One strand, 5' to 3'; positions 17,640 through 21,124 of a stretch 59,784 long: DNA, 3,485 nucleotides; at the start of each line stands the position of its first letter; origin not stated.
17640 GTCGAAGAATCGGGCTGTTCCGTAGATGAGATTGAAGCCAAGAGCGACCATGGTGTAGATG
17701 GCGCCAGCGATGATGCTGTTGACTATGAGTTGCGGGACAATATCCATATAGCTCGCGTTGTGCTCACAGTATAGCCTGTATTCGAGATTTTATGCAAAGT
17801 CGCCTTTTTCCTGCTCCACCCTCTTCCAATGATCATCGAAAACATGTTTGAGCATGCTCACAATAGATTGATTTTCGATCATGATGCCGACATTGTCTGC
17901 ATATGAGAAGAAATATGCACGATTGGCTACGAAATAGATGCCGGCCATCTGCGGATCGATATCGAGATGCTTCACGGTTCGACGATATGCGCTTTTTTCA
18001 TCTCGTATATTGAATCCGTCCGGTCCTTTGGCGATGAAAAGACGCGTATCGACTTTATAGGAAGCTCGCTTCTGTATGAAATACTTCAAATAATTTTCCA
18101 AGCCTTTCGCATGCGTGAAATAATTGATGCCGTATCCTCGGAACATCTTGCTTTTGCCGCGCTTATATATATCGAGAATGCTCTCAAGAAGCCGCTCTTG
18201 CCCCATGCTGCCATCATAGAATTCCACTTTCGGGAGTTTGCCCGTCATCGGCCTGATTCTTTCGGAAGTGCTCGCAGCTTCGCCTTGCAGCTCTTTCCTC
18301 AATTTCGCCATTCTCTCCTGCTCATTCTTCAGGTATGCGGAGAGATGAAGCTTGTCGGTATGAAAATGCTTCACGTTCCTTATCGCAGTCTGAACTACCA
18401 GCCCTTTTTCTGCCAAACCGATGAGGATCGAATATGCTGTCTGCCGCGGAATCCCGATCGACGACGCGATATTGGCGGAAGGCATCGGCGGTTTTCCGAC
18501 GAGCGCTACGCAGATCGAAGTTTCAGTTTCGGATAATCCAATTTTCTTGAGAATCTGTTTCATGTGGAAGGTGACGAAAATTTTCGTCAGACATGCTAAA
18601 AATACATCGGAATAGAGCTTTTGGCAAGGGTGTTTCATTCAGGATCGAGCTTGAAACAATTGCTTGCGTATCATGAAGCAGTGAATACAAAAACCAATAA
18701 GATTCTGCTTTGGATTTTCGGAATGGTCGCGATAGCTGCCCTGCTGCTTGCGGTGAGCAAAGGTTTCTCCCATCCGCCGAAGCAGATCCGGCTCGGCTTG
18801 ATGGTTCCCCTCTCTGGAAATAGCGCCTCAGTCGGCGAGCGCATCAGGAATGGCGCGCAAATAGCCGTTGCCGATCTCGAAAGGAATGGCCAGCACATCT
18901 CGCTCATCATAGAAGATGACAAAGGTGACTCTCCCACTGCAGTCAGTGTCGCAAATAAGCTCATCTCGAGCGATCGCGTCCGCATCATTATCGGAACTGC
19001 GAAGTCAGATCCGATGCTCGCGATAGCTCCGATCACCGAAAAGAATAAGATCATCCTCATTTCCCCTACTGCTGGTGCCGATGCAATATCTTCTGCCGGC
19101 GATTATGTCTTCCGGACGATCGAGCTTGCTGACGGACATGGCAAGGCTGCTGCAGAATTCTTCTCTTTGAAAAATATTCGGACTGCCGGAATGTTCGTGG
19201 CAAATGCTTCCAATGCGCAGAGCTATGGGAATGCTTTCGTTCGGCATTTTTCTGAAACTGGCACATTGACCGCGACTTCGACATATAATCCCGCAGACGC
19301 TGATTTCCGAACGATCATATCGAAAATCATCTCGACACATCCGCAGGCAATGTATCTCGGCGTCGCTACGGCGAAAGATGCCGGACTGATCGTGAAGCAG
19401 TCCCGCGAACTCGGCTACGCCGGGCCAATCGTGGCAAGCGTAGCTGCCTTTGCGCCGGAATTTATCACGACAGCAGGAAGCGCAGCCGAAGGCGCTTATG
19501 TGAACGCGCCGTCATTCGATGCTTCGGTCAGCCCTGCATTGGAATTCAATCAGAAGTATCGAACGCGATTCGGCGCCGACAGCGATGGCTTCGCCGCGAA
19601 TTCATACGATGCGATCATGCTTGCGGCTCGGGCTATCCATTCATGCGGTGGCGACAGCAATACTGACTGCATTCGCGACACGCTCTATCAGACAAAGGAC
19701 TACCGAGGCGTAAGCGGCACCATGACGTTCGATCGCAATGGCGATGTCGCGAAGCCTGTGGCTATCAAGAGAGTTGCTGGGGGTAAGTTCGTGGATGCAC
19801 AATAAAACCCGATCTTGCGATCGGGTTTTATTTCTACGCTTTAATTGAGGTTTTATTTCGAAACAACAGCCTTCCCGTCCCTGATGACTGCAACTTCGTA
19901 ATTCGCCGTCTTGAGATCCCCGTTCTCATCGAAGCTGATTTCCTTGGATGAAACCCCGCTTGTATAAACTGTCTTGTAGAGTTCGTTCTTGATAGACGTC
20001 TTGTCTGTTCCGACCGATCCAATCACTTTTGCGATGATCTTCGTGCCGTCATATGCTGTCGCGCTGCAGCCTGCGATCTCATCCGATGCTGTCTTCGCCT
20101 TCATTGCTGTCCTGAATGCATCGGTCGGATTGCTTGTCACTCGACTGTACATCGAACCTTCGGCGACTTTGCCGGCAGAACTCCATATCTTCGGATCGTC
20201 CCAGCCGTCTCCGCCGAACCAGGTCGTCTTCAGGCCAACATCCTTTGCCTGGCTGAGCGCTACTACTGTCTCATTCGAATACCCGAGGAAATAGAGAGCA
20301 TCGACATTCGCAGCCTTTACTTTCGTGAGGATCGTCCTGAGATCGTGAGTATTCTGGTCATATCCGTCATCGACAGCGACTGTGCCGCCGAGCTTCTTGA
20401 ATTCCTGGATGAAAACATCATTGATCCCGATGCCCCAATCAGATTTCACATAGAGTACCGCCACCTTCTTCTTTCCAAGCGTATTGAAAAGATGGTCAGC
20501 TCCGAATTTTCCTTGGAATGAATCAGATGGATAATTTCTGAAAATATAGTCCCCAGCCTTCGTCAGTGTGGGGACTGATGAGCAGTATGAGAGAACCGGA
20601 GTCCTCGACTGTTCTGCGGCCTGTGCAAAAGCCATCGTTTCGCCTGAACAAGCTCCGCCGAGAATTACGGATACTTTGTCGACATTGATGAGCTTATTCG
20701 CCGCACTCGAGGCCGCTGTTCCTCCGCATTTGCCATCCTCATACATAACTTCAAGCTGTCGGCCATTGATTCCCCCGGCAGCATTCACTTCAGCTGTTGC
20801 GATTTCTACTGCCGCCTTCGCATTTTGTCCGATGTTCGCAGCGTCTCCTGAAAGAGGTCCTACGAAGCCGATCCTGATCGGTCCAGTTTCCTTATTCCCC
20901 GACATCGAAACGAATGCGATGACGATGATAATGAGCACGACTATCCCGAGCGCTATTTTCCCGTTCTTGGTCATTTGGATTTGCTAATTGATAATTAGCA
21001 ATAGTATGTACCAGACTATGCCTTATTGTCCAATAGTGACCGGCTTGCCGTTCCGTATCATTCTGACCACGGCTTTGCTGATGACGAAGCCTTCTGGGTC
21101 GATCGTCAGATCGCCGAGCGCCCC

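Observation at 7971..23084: One Liv-type ABC translocator interleaved with seven TM-anchored binding-protein paralogues and four TrmB-like HTH genes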

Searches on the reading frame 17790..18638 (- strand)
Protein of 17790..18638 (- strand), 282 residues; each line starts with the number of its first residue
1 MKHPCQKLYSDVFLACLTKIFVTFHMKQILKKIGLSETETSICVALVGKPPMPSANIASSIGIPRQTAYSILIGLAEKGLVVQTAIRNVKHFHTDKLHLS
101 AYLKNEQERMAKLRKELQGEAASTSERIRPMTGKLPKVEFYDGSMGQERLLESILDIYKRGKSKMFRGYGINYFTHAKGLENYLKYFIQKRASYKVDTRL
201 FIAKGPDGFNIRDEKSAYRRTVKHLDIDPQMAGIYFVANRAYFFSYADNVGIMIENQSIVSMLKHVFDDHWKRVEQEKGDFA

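Call 4: search_protein_families(library=pfam, proteins=[window:17790-18638:-])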
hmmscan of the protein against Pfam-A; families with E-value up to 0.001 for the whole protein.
window:17790-18638:- (282 aa): 2 families
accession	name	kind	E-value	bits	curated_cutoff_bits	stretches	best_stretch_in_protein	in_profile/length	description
PF01978.25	TrmB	-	1.9e-10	40.9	25.6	1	30-85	1-56/68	Sugar-specific transcriptional regulator TrmB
PF09339.16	HTH_IclR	-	0.00071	19.7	22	0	50-84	17-51/52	IclR helix-turn-helix domain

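Call 7: search_protein_families(library=ncbifam, proteins=[window:17790-18638:-], max_evalue=0.01)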
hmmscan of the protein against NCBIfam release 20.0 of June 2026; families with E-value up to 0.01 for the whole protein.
window:17790-18638:- (282 aa): 2 families
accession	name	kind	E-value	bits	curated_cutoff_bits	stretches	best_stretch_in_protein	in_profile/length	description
NF041141.1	tran_reg_TrmBL2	equivalog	0.0015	18.1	530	0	35-132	16-111/264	HTH-type transcriptional regulator TrmBL2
NF053606.1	Sta1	subfamily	0.0027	17.8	80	1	34-88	17-71/100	Sta1 family transcriptional regulator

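Call 62: find_homologous_proteins(query=window:17793-18563:-, max_evalue=0.00001)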
Query window:17793-18563:- (257 aa): 7 proteins with E <= 0.00001 among 360 candidates.
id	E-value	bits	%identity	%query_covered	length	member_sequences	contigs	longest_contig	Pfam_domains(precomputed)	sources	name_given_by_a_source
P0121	1.4e-166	570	100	100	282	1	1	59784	PF01978.26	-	-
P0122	3.3e-75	271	51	96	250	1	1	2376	PF13545.13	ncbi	-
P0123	1.7e-54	204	41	97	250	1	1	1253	PF01978.26,PF12802.14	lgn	-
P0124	3.4e-52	196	43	97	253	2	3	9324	PF01978.26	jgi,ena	-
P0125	2.7e-51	193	40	96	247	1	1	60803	PF01978.26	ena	-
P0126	1.8e-41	161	37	98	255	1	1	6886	PF01978.26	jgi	jgi:HTH-type transcriptional regulator, sugar sensing transcriptional regulator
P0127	7.4e-41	159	38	98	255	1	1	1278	PF01978.26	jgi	jgi:HTH-type transcriptional regulator, sugar sensing transcriptional regulator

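Call 63: find_encoding_contigs(protein=P0125, flank=10000, max_places=2)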
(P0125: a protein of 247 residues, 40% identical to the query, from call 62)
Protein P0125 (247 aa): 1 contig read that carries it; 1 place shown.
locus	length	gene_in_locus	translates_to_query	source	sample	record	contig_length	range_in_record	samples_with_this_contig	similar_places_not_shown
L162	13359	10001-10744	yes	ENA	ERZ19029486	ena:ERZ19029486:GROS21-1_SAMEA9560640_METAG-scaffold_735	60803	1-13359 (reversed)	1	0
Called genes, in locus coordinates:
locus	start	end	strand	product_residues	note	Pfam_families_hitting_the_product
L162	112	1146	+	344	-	PF05496:RuvB_N, PF00004:AAA, PF07728:AAA_5 (weak), PF17864:AAA_lid_4, PF05491:WHD_RuvB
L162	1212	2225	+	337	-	PF01699:Na_Ca_ex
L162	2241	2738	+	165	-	PF02075:RuvC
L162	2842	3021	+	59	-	-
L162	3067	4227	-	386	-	PF00579:tRNA-synt_1b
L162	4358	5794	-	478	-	PF13555:AAA_29 (faint), PF00005:ABC_tran, PF00006:ATP-synt_ab (faint), PF02463:SMC_N (faint), PF00004:AAA (faint), PF05729:NACHT (faint), PF00005:ABC_tran, PF13304:AAA_21 (weak), +4 more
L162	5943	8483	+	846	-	PF00912:Transgly, PF00905:Transpeptidase, PF17957:Big_7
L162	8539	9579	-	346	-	-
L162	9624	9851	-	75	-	-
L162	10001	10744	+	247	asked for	PF01978:TrmB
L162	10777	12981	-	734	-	PF01381:HTH_3, PF13560:HTH_31 (weak), PF00925:GTP_cyclohydro2, PF02475:TRM5-TYW2_MTfase, PF05175:MTS, PF06325:PrmA, PF12847:Methyltransf_18 (weak), PF13847:Methyltransf_31 (weak), +1 more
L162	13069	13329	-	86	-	-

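Call 64: find_encoding_contigs(protein=P0124, flank=6000, max_places=2)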
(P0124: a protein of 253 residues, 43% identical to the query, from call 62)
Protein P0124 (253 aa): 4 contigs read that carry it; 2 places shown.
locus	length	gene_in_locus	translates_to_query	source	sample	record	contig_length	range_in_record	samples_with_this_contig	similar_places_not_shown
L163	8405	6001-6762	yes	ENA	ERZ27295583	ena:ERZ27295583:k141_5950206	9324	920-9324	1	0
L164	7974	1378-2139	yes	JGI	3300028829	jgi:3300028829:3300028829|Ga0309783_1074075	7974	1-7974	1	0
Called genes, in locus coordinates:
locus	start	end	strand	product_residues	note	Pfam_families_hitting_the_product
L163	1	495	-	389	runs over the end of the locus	PF11104:PilM_2, PF06723:MreB_Mbl (faint), PF02491:SHS2_FTSA, PF14450:FtsA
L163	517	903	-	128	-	PF02130:YbeY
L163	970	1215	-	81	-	-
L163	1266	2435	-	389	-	PF03129:HGTP_anticodon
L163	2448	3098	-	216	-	PF10502:Peptidase_S26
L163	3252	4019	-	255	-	PF01061:ABC2_membrane, PF12698:ABC2_membrane_3 (weak)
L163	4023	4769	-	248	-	PF00005:ABC_tran, PF13304:AAA_21 (faint)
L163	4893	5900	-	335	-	-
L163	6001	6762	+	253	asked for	PF01978:TrmB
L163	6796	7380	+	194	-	PF01195:Pept_tRNA_hydro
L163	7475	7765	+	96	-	-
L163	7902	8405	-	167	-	?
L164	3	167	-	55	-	?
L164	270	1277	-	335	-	-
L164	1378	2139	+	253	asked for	PF01978:TrmB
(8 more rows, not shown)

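Call 69: search_protein_families(library=pfam, proteins=[L162:8539-9579:-, L163:4893-5900:-], max_evalue=1)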
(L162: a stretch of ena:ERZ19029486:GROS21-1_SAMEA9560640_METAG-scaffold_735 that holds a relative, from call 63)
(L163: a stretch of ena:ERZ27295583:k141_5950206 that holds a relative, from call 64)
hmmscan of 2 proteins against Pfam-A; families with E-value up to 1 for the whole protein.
L162:8539-9579:- (346 aa): 0 families

L163:4893-5900:- (335 aa): 0 families

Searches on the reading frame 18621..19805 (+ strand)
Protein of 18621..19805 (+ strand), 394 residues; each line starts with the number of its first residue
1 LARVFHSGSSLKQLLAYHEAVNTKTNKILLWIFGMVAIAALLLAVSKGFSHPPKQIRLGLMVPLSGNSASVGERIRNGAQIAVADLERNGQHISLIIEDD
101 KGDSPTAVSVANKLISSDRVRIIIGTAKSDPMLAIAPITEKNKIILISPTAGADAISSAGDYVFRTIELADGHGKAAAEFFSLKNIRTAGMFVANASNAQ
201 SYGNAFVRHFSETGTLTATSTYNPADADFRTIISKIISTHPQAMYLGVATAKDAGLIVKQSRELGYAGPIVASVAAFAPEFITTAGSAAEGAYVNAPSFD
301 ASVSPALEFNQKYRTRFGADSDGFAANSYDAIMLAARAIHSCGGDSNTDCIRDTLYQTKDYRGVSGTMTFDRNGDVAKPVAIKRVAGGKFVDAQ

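Call 4: search_protein_families(library=pfam, proteins=[window:18621-19805:+])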
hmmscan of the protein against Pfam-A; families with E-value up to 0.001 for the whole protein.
window:18621-19805:+ (394 aa): 3 families
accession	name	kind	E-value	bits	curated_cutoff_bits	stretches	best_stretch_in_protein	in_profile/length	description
PF13458.12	Peripla_BP_6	-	1.2e-50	173.6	31.7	1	55-388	1-342/343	Periplasmic binding protein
PF01094.35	ANF_receptor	-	8e-22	78.2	25.4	1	79-379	6-343/353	Receptor family ligand binding region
PF13433.12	Peripla_BP_5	-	4.5e-15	56.1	27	1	56-386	1-337/363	Periplasmic binding protein domain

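Call 7: search_protein_families(library=ncbifam, proteins=[window:18621-19805:+], max_evalue=0.01)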
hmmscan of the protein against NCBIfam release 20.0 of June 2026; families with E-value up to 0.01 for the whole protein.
window:18621-19805:+ (394 aa): 3 families
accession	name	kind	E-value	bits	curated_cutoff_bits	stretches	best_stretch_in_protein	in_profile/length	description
NF011933.0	PRK15404.1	subfamily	8.3e-30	104.1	477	1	38-376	11-350/370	high-affinity branched-chain amino acid ABC transporter substrate-binding protein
TIGR03407.1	urea_ABC_UrtA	exception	5.7e-13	48.5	492.75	1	56-386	1-340/361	urea ABC transporter substrate-binding protein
TIGR03669.1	urea_ABC_arch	equivalog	1.9e-05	23.8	494.8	1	56-144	1-93/375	urea ABC transporter substrate-binding protein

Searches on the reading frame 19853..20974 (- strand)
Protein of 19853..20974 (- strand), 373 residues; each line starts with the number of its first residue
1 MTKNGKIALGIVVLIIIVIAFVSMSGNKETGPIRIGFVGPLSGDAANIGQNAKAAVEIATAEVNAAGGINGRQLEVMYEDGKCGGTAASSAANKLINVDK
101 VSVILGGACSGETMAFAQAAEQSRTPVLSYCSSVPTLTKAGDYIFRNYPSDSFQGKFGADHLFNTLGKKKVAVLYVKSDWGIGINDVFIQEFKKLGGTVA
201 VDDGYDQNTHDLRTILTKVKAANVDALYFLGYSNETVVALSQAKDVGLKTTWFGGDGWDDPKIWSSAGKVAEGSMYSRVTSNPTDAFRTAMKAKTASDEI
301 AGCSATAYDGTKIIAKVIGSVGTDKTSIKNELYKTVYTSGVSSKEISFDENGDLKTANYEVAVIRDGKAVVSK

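Call 4: search_protein_families(library=pfam, proteins=[window:19853-20974:-])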
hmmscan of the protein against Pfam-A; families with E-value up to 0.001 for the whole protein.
window:19853-20974:- (373 aa): 3 families
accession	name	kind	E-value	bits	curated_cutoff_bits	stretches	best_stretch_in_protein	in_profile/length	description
PF13458.12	Peripla_BP_6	-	1.6e-54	186.3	31.7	1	32-359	1-334/343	Periplasmic binding protein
PF01094.35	ANF_receptor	-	9.4e-32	110.8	25.4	1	52-361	2-347/353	Receptor family ligand binding region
PF13433.12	Peripla_BP_5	-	1.2e-14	54.7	27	1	33-326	1-299/363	Periplasmic binding protein domain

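Call 7: search_protein_families(library=ncbifam, proteins=[window:19853-20974:-], max_evalue=0.01)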
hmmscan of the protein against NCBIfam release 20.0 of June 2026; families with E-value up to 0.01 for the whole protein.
window:19853-20974:- (373 aa): 3 families
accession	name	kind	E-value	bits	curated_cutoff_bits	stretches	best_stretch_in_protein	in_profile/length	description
NF011933.0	PRK15404.1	subfamily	3.5e-48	164.5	477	1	16-361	10-357/370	high-affinity branched-chain amino acid ABC transporter substrate-binding protein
TIGR03407.1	urea_ABC_UrtA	exception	5.6e-13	48.5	492.75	1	33-249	1-217/361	urea ABC transporter substrate-binding protein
TIGR03669.1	urea_ABC_arch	equivalog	2.1e-09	36.9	494.8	1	33-120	1-88/375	urea ABC transporter substrate-binding protein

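Call 51: search_solved_structures(query=window:19853-20971:-, max_evalue=1e-10, show_alignments=1)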
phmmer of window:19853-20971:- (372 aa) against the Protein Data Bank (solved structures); distinct sequences matched with E-value up to 1e-10: 24.
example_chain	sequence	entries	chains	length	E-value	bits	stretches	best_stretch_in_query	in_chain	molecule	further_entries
4gnr_A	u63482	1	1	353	2.6e-35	125.5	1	26-358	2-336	ABC transporter substrate-binding protein-branched chain amino acid transport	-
3td9_A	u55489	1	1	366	2.2e-33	119.2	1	32-366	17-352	Branched chain amino acid ABC transporter, periplasmic amino acid-binding protein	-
1z15_A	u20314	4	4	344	1e-31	113.7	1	32-357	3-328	Leu/Ile/Val-binding protein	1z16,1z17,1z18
2liv_A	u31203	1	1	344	2.1e-31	112.6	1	32-357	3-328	LEUCINE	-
4n0q_A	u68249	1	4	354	7.2e-31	110.9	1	31-369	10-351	Leu/Ile/Val-binding protein homolog 3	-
2lbp_A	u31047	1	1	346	2.1e-30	109.4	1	32-360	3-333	LEUCINE-BINDING PROTEIN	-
1usg_A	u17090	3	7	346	9.4e-30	107.2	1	32-360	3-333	LEUCINE-SPECIFIC BINDING PROTEIN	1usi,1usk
8z0g_A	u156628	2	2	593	8.6e-27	97.5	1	41-357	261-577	Leu/Ile/Val-binding protein,Leu/Ile/Val-binding protein,mNeonGreen | NeIle,Leu/Ile/Val-binding protein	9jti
3ipc_A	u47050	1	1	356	3.4e-26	95.6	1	36-360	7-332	ABC transporter, substrate binding protein (Amino acid)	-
3ip5_A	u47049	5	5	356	1.8e-25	93.2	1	36-360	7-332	ABC transporter, substrate binding protein (Amino acid)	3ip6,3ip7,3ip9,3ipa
3hut_A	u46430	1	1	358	1.2e-17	67.4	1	33-342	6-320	putative branched-chain amino acid ABC transporter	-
4evs_A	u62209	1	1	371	1.2e-16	64.1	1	31-322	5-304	PUTATIVE ABC TRANSPORTER SUBUNIT, SUBSTRATE-BINDING COMPONENT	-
4q6w_A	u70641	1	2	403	3.9e-16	62.4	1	19-278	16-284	Putative leu/ile/val-binding protein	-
4xfk_A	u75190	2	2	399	6.9e-16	61.6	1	29-282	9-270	Putative branched chain amino acid ABC transporter, periplasmic amino acid-binding protein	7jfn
4f06_A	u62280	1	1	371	7.2e-16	61.6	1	31-320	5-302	Extracellular ligand-binding receptor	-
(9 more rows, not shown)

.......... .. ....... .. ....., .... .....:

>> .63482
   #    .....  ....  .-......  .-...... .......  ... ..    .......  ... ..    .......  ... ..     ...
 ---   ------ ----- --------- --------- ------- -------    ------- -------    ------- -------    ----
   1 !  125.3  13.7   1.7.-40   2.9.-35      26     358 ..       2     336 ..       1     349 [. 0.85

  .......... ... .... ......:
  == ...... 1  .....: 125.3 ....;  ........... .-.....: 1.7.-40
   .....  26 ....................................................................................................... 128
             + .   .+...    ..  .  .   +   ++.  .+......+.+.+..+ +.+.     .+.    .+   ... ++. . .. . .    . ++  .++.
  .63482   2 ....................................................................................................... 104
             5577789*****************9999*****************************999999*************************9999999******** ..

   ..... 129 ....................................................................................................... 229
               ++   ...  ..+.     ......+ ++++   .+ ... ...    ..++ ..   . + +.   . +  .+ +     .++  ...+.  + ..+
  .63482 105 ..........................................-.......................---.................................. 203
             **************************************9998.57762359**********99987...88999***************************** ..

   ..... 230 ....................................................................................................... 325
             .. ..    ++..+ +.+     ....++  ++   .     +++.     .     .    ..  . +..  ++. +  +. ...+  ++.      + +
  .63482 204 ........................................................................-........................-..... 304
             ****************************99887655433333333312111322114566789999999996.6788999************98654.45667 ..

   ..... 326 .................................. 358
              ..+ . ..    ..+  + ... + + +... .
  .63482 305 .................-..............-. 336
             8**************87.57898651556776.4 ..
